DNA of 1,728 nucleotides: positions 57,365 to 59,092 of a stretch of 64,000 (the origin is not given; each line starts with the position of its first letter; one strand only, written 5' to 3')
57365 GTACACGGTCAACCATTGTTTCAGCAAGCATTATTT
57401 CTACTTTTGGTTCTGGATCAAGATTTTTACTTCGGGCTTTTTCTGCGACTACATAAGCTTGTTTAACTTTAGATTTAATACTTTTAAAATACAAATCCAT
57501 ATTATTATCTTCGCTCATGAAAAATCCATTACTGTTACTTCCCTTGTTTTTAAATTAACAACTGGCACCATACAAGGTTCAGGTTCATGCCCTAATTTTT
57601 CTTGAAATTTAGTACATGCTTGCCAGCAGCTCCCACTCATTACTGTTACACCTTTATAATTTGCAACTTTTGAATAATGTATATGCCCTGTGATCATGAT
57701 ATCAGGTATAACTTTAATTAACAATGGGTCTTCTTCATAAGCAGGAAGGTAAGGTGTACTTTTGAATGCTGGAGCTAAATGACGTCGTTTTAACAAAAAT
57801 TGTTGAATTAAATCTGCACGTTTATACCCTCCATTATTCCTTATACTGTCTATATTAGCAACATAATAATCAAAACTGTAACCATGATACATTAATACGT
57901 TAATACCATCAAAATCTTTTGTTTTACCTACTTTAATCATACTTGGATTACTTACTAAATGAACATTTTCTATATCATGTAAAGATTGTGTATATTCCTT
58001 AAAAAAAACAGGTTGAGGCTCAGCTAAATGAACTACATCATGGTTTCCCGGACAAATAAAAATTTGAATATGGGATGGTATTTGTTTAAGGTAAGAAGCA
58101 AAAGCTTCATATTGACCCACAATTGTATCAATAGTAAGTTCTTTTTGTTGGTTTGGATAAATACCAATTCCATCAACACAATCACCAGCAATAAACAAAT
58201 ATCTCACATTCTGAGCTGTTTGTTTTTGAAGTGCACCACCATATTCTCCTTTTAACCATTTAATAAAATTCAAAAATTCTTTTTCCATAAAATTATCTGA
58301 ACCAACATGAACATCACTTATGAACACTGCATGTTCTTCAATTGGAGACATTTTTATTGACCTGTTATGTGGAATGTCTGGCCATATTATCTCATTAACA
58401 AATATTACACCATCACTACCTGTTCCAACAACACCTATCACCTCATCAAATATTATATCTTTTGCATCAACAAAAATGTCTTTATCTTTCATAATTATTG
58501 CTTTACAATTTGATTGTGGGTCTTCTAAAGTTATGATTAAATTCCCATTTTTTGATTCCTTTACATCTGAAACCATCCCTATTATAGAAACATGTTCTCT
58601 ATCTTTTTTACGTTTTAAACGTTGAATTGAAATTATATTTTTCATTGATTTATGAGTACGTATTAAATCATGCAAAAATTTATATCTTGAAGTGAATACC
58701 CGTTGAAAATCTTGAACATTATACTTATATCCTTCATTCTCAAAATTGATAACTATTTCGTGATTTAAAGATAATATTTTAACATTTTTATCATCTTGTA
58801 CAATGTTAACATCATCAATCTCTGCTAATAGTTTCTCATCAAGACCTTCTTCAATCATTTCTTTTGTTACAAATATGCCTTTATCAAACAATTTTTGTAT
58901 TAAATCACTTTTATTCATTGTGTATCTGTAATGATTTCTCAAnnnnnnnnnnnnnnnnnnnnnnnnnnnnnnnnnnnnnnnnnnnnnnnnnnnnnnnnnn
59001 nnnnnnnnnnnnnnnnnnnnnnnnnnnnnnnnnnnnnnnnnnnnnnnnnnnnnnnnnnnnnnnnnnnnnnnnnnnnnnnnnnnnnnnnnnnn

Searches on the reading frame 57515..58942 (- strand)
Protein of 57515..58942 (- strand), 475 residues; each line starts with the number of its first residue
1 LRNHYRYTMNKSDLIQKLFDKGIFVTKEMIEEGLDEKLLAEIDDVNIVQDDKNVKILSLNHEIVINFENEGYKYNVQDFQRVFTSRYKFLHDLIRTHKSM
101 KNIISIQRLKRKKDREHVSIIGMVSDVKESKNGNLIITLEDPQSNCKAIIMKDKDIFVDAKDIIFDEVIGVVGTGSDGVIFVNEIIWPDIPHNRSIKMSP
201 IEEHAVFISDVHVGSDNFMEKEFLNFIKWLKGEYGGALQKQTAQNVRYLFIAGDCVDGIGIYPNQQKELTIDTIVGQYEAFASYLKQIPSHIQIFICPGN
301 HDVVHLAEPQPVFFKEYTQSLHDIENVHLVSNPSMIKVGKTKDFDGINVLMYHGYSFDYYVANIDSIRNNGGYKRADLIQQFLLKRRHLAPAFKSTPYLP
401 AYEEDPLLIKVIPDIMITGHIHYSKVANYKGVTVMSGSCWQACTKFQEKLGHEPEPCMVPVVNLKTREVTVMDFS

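Call 21: search_protein_families(library=pfam, proteins=[window:57515-58942:-], max_evalue=0.00001)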
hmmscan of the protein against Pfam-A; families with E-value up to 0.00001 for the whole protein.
window:57515-58942:- (475 aa): 2 families
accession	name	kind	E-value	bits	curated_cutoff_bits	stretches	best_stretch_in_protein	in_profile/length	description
PF04042.21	DNA_pol_E_B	-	1.7e-14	54.2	29.1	1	206-420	2-203/210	DNA polymerase alpha/epsilon subunit B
PF00149.33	Metallophos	-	6e-09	37.1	21.5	1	206-423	4-190/191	Calcineurin-like phosphoesterase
